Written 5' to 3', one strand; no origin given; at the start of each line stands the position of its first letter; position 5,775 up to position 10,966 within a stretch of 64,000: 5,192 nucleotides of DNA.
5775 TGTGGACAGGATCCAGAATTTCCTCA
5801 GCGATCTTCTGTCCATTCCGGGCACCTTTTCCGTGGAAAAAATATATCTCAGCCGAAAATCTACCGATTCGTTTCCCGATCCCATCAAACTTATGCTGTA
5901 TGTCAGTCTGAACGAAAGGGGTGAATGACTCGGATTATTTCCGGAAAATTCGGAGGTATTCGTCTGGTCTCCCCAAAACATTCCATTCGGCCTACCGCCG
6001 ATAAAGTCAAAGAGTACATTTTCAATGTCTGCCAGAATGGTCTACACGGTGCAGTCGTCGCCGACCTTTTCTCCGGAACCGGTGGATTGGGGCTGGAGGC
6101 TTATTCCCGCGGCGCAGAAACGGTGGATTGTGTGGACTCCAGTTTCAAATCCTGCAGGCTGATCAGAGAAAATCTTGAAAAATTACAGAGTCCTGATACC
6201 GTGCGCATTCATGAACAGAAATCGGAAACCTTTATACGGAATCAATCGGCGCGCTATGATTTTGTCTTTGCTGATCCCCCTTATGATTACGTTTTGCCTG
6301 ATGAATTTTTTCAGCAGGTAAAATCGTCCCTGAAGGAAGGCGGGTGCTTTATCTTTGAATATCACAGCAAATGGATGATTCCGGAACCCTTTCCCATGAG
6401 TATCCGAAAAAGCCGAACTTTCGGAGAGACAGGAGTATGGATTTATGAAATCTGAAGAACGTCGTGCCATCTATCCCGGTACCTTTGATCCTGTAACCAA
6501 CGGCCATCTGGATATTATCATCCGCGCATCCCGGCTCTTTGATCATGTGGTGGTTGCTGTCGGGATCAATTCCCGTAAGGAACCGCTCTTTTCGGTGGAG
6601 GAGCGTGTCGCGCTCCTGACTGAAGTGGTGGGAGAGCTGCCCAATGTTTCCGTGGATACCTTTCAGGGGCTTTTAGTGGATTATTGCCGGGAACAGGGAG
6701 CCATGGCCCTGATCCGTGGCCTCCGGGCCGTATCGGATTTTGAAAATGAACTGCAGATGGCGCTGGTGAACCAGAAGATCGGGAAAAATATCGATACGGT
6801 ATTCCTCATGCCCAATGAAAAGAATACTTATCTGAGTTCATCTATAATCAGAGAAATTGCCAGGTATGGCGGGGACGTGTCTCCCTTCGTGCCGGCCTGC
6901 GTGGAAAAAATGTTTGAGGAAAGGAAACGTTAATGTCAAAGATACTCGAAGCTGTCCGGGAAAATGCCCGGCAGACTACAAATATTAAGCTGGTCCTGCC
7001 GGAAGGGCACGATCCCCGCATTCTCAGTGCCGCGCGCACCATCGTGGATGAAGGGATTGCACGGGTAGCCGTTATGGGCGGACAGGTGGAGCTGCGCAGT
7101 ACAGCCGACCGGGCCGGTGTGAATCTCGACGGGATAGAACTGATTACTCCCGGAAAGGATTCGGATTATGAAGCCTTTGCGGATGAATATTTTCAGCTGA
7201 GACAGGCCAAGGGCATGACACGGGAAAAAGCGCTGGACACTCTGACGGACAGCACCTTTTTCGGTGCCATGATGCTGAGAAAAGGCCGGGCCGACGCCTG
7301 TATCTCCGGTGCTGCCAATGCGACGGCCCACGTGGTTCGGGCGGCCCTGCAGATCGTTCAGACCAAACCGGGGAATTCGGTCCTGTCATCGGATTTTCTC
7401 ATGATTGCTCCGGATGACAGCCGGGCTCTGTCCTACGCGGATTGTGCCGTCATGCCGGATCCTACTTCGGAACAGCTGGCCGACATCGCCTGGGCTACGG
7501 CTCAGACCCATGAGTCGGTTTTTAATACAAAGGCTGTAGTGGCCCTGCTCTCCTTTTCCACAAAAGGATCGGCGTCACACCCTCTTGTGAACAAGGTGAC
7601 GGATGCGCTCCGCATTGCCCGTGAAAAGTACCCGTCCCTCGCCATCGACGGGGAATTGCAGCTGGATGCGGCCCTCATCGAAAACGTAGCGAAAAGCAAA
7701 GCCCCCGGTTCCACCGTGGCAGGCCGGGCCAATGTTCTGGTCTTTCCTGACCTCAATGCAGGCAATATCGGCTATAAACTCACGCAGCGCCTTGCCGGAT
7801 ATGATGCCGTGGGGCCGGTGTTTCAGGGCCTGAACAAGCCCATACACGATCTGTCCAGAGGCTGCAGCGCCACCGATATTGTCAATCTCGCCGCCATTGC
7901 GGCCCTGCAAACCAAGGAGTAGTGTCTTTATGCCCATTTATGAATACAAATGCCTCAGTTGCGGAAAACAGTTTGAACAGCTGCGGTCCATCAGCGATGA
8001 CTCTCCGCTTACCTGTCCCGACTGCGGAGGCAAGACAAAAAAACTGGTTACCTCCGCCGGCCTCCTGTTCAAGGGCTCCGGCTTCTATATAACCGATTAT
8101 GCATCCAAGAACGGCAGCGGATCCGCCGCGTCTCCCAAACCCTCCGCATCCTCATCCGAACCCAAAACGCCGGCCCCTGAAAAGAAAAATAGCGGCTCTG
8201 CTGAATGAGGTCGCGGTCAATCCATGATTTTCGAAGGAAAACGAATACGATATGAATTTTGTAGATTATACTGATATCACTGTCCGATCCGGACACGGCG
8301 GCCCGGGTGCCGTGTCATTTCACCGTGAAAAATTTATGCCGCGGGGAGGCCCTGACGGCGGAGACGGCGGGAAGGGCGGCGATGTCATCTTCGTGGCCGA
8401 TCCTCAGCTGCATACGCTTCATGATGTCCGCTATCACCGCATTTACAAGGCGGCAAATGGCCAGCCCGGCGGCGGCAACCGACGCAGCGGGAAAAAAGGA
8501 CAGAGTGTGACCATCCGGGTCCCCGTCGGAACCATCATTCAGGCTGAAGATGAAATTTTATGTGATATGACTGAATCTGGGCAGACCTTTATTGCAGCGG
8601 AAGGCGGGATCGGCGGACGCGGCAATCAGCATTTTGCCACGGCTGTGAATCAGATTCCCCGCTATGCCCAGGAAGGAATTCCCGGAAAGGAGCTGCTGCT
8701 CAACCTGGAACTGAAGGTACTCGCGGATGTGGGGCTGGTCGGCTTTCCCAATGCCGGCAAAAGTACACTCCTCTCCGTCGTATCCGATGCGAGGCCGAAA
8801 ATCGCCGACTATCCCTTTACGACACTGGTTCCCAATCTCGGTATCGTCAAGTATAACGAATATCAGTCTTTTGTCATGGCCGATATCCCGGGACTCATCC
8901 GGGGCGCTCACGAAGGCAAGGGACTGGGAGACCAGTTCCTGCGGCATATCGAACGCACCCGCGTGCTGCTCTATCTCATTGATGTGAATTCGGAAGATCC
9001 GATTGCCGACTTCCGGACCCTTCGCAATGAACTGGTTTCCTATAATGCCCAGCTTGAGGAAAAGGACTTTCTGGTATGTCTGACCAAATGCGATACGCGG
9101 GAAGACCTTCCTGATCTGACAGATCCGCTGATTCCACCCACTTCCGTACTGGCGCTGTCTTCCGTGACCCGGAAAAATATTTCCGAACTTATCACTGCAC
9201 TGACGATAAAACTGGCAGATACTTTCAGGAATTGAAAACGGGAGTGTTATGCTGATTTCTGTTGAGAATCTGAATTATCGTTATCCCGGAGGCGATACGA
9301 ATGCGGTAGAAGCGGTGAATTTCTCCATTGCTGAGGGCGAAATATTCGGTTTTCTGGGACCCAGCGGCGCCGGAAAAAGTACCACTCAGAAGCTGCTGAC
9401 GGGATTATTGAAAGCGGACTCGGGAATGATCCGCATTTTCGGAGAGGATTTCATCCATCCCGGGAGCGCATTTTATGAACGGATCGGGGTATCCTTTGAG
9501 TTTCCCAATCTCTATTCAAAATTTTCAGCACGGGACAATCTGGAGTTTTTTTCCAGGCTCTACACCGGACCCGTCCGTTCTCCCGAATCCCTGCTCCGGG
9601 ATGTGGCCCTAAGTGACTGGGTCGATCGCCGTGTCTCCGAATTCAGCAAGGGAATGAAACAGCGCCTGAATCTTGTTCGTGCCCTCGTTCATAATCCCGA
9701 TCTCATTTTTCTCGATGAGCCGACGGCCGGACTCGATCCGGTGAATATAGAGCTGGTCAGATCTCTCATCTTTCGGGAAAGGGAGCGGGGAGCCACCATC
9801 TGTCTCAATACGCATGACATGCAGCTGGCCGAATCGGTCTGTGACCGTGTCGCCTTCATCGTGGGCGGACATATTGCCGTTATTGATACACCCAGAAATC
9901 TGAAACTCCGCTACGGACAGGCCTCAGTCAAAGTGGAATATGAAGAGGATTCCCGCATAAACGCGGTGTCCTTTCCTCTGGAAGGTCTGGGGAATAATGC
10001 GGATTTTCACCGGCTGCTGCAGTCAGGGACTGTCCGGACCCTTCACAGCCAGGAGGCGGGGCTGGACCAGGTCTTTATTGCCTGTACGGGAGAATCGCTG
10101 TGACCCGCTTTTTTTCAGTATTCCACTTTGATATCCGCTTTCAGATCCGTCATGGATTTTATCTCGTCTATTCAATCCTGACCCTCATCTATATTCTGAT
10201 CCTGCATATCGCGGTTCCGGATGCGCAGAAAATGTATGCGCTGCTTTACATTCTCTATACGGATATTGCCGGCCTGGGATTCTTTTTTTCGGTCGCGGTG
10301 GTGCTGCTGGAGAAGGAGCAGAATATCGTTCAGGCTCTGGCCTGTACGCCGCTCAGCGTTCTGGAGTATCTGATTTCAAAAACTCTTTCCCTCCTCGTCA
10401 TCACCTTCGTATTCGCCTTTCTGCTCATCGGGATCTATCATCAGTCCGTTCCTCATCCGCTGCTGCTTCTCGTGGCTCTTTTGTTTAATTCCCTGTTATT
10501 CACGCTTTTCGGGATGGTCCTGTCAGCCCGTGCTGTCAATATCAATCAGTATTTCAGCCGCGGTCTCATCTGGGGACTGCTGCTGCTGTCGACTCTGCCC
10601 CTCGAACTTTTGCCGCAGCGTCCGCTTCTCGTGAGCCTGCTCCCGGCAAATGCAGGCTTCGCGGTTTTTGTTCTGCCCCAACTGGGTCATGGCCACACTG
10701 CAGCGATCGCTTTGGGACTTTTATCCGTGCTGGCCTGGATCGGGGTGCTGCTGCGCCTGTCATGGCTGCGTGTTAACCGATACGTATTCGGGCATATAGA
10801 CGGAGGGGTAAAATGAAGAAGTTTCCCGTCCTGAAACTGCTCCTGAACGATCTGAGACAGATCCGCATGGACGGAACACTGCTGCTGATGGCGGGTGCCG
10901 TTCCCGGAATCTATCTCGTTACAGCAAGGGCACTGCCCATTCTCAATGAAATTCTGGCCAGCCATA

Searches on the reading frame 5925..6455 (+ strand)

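Call 43: search_protein_families(library=pfam, proteins=[window:5925-6455:+], max_evalue=0.00001)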
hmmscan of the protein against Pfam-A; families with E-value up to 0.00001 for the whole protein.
window:5925-6455:+ (176 aa): 4 families
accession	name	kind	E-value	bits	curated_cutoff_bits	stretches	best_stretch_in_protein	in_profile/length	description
PF03602.21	Cons_hypoth95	-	2.2e-40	138.7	24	1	2-174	1-181/182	Conserved hypothetical protein 95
PF05175.20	MTS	-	1e-07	32.2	23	1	41-144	31-138/170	Methyltransferase small domain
PF13847.12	Methyltransf_31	-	1.4e-07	31.7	27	1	42-152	4-114/145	Methyltransferase domain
PF13649.12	Methyltransf_25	-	6.4e-07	30.4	27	1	45-140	1-97/97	Methyltransferase domain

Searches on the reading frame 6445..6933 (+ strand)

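Call 43: search_protein_families(library=pfam, proteins=[window:6445-6933:+], max_evalue=0.00001)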
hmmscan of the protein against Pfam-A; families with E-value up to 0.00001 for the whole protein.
window:6445-6933:+ (162 aa): 1 family
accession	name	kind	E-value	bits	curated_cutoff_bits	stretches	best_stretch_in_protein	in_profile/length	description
PF01467.32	CTP_transf_like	-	2.6e-27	96.1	21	1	9-137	1-132/133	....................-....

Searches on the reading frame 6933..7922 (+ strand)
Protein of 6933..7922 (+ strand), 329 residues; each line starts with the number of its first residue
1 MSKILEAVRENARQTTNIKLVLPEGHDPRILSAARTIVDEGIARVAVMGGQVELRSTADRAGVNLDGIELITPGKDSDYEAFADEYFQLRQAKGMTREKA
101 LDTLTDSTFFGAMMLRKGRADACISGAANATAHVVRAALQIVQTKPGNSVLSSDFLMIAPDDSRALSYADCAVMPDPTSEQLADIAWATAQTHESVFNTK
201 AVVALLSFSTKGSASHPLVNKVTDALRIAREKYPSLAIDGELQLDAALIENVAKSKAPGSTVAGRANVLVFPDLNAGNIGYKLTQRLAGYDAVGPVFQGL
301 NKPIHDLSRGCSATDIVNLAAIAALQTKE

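Call 43: search_protein_families(library=pfam, proteins=[window:6933-7922:+], max_evalue=0.00001)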
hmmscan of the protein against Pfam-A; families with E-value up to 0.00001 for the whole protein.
window:6933-7922:+ (329 aa): 1 family
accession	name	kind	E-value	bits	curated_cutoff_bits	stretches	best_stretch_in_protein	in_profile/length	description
PF01515.24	PTA_PTB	-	2.2e-118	395.7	24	1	4-324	2-319/319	Phosphate acetyl/butaryl transferase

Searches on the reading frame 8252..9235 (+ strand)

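Call 43: search_protein_families(library=pfam, proteins=[window:8252-9235:+], max_evalue=0.00001)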
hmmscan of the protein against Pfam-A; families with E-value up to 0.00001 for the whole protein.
window:8252-9235:+ (327 aa): 3 families
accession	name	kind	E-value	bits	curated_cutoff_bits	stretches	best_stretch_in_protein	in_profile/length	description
PF01018.28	GTP1_OBG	-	1.5e-57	194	27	1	4-156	1-155/155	GTP1/OBG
PF01926.29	MMR_HSR1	-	6.3e-25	87.9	21.9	1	159-279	1-113/113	50S ribosome-binding GTPase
PF02421.24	FeoB_N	-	2.2e-07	30.9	27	1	160-215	3-57/156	Ferrous iron transport protein B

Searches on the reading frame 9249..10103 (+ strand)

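Call 44: search_protein_families(library=pfam, proteins=[window:9249-10103:+], max_evalue=0.00001)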
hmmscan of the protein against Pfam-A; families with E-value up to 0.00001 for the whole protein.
window:9249-10103:+ (284 aa): 2 families
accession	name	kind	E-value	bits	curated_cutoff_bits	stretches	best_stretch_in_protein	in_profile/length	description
PF00005.33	ABC_tran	-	8.3e-29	101.4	25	1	21-160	2-137/137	ABC transporter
PF13304.12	AAA_21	-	1.3e-09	39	27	1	90-193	178-302/304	AAA domain, putative AbiEii toxin, Type IV TA system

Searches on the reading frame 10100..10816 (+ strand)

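Call 44: search_protein_families(library=pfam, proteins=[window:10100-10816:+], max_evalue=0.00001)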
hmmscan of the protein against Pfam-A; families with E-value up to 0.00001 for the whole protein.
window:10100-10816:+ (238 aa): 1 family
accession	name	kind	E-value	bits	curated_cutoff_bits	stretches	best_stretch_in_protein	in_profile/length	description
PF24686.1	FLQE3_permease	-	1.8e-16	61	60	1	3-229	2-228/232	Fluoroquinolones export permease protein family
